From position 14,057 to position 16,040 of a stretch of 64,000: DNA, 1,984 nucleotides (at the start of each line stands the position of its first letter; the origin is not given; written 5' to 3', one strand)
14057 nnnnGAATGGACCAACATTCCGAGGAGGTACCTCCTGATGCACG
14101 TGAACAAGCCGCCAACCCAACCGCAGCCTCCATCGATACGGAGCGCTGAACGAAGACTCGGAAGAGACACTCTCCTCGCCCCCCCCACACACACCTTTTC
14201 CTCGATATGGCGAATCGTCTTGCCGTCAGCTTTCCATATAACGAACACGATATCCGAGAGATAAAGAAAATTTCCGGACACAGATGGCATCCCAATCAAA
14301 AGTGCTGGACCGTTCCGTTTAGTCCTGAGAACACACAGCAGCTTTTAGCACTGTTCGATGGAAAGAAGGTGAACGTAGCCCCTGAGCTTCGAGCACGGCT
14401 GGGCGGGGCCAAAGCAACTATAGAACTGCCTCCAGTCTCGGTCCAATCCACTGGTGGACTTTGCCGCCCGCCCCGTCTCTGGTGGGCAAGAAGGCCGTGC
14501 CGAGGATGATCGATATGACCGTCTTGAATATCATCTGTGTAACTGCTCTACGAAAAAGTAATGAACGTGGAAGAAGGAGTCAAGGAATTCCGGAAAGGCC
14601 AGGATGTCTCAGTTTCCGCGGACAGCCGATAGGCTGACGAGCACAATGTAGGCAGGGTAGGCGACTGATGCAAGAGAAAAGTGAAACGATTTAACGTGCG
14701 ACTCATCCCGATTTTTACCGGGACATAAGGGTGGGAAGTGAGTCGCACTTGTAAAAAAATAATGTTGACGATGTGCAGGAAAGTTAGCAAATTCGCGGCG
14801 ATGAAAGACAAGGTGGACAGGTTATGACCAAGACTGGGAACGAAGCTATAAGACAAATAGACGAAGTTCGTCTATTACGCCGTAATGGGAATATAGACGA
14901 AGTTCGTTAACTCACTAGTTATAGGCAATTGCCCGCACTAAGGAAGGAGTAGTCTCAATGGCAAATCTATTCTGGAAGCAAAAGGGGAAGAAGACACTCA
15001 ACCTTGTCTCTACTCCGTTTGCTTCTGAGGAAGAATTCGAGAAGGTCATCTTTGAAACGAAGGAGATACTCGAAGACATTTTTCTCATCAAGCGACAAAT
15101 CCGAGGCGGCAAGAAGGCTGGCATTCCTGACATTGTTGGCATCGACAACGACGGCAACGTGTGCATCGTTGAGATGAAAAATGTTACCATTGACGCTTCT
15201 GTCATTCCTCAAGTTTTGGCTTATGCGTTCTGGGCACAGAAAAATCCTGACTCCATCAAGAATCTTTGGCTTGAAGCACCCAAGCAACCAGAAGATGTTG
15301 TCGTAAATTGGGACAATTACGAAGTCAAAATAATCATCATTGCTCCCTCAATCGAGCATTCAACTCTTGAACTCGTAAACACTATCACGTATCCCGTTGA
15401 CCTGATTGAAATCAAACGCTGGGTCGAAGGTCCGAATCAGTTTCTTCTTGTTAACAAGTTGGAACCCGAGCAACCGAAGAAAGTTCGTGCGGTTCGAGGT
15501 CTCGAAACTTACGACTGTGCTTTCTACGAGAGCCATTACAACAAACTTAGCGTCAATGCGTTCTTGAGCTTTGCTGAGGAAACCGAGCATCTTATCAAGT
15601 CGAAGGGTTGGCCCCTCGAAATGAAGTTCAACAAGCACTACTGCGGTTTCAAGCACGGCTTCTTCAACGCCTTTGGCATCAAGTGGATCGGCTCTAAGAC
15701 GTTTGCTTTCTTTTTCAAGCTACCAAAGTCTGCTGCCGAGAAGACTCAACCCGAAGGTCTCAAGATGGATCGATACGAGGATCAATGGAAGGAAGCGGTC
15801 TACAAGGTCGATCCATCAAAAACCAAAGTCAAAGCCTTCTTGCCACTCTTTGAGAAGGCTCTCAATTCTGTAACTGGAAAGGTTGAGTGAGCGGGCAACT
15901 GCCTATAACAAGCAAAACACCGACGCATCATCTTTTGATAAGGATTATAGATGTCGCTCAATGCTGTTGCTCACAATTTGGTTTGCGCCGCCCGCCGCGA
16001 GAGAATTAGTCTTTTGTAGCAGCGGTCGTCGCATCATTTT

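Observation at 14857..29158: Integron-type gene-cassette array without an intact integrase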

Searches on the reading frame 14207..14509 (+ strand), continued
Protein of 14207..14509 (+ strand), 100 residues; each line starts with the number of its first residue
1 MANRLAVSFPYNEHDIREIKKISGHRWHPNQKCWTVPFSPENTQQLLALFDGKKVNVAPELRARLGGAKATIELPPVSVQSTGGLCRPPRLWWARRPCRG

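Call 97: find_encoding_contigs(protein=P0291, flank=8000, max_places=1)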
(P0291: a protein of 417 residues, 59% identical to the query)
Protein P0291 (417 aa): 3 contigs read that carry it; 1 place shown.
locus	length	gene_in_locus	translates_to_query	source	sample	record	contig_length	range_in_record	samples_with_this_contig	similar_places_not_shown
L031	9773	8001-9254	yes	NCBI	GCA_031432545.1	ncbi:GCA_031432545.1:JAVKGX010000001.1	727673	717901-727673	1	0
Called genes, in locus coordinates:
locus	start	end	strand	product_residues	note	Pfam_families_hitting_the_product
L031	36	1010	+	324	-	PF00005:ABC_tran, PF13304:AAA_21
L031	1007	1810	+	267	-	PF06182:ABC2_membrane_6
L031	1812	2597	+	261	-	PF06182:ABC2_membrane_6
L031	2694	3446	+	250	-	PF18912:DZR_2, PF00156:Pribosyltran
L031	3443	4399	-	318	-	PF01113:DapB_N (weak), PF19328:DAP_DH_C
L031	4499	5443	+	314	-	PF00696:AA_kinase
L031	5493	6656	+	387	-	PF00155:Aminotran_1_2, PF01053:Cys_Met_Meta_PP (weak), PF01041:DegT_DnrJ_EryC1 (faint)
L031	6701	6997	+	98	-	PF01435:Peptidase_M48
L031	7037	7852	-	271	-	PF18914:DUF5666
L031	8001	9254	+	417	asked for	PF13495:Phage_int_SAM_4, PF00589:Phage_integrase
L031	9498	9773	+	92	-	?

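Call 98: find_encoding_contigs(protein=P0303, flank=8000, max_places=1)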
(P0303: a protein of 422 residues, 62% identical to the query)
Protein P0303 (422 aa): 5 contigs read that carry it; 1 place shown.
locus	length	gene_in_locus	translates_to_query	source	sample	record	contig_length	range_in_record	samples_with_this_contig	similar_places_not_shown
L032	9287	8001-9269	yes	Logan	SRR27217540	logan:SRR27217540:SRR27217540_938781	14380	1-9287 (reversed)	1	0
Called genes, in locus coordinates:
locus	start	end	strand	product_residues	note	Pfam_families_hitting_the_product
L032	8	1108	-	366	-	PF13506:Glyco_transf_21 (weak), PF00535:Glycos_transf_2, PF10111:Glyco_tranf_2_2, PF13641:Glyco_tranf_2_3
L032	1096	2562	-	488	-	-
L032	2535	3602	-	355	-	PF01522:Polysacc_deac_1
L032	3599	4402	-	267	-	PF13489:Methyltransf_23, PF08241:Methyltransf_11 (weak)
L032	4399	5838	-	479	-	PF00005:ABC_tran, PF14524:Wzt_C (weak)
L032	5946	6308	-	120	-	-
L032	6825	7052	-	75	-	-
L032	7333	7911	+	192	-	PF00565:SNase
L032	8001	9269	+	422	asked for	PF13495:Phage_int_SAM_4, PF00589:Phage_integrase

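Call 100: find_encoding_contigs(protein=P0261, flank=8000, max_places=2)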
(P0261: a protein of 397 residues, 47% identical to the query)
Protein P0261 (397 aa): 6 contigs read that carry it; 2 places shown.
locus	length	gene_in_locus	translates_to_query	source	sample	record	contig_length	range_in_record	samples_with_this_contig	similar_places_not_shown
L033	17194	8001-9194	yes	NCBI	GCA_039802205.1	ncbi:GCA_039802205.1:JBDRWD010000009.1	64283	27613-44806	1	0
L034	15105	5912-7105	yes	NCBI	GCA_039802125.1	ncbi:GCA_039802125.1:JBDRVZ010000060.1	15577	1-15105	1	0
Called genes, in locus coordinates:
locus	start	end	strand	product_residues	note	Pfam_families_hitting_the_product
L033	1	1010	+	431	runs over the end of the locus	PF02550:AcetylCoA_hydro, PF13336:AcetylCoA_hyd_C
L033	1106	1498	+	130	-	PF00903:Glyoxalase, PF13468:Glyoxalase_3, PF13669:Glyoxalase_4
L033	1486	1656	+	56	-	-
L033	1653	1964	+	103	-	-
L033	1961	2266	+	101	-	-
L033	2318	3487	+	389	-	PF01053:Cys_Met_Meta_PP, PF00155:Aminotran_1_2, PF06838:Met_gamma_lyase, PF01212:Beta_elim_lyase (faint), PF03841:SelA (faint), PF00266:Aminotran_5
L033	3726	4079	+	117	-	-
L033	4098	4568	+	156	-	-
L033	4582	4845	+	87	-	-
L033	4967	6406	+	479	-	PF00474:SSF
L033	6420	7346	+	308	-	PF02129:Peptidase_S15 (faint), PF01738:DLH, PF05448:AXE1 (faint), PF20434:BD-FAE (faint), PF00561:Abhydrolase_1, PF12146:Hydrolase_4, PF00326:Peptidase_S9, PF03959:FSH1 (weak), +2 more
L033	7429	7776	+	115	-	-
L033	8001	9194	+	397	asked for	PF13495:Phage_int_SAM_4, PF00589:Phage_integrase, PF22823:MrpR_C_cat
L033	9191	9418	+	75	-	-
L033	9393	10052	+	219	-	PF18978:DUF5714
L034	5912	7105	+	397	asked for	PF13495:Phage_int_SAM_4, PF00589:Phage_integrase, PF22823:MrpR_C_cat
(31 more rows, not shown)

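Call 101: find_encoding_contigs(protein=P0265, flank=8000, max_places=3)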
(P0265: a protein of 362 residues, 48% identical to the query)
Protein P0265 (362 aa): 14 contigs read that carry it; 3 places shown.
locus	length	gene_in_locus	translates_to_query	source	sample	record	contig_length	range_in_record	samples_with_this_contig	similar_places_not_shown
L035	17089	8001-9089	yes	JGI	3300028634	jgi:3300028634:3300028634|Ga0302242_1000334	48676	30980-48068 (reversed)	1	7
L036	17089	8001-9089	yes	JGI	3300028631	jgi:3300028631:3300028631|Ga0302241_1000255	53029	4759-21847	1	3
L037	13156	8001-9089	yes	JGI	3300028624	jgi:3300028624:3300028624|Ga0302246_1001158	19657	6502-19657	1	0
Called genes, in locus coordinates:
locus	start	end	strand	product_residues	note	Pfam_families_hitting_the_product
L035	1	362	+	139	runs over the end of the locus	PF08378:NERD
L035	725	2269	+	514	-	-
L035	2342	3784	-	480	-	PF08447:PAS_3 (weak), PF13426:PAS_9, PF08448:PAS_4, PF00989:PAS, PF13188:PAS_8 (weak), PF13426:PAS_9, PF00989:PAS, PF13188:PAS_8, +3 more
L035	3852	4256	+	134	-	PF01797:Y1_Tnp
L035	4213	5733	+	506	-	PF07282:Cas12f1-like_TNB (weak)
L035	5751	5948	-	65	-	-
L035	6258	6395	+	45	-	-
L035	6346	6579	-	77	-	-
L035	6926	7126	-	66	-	PF15919:HicB_lk_antitox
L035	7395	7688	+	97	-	PF00872:Transposase_mut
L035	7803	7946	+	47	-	-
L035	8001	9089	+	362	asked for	PF07443:HARP (weak), PF13495:Phage_int_SAM_4, PF00589:Phage_integrase, PF22823:MrpR_C_cat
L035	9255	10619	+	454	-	PF01555:N6_N4_Mtase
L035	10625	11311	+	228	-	PF18643:RE_BsaWI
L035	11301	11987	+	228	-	PF01555:N6_N4_Mtase, PF05148:Methyltransf_8 (faint), PF01170:UPF0020 (faint), PF08241:Methyltransf_11 (faint), PF01555:N6_N4_Mtase (weak)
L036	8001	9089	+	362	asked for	PF07443:HARP (weak), PF13495:Phage_int_SAM_4, PF00589:Phage_integrase, PF22823:MrpR_C_cat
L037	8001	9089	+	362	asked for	PF07443:HARP (weak), PF13495:Phage_int_SAM_4, PF00589:Phage_integrase, PF22823:MrpR_C_cat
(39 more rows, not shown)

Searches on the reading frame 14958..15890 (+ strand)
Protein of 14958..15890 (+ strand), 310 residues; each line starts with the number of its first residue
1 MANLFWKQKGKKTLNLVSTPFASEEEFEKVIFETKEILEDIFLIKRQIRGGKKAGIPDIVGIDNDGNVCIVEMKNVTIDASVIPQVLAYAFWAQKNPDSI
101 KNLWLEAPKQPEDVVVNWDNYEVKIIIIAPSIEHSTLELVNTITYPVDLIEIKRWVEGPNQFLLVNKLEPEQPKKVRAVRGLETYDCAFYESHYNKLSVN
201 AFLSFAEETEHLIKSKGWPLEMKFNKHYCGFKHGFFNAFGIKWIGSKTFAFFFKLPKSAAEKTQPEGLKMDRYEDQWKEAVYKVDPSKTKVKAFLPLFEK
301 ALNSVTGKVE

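Call 10: search_protein_families(library=pfam, proteins=[window:14958-15890:+], max_evalue=0.01)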
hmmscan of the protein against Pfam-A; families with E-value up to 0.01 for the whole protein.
window:14958-15890:+ (310 aa): 1 family
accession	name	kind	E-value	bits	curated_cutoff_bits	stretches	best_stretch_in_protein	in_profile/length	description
PF01939.22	NucS_C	-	0.002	18.5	24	0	23-89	1-66/124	Endonuclease NucS C-terminal domain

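Call 85: search_protein_families(library=padloc, proteins=[window:14958-15890:+], max_evalue=0.01)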
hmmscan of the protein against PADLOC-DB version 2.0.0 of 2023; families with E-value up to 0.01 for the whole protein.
window:14958-15890:+ (310 aa): 6 families
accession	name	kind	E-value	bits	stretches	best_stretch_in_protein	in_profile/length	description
PDLC04944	PDC-S18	-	3.1e-131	435.3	1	1-308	1-307/307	-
PDLC04916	PDC-S11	-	8.1e-14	49.4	1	6-108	8-110/358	-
PDLC04946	PDC-S18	-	4.7e-10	37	1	7-233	25-251/365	-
PDLC04945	PDC-S18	-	3e-08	31.3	1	6-175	4-167/302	-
PDLC04915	PDC-S11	-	1.8e-05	22.2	1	22-94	25-99/379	-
PDLC04910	PDC-S11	-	0.00077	16.8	1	58-104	62-109/359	-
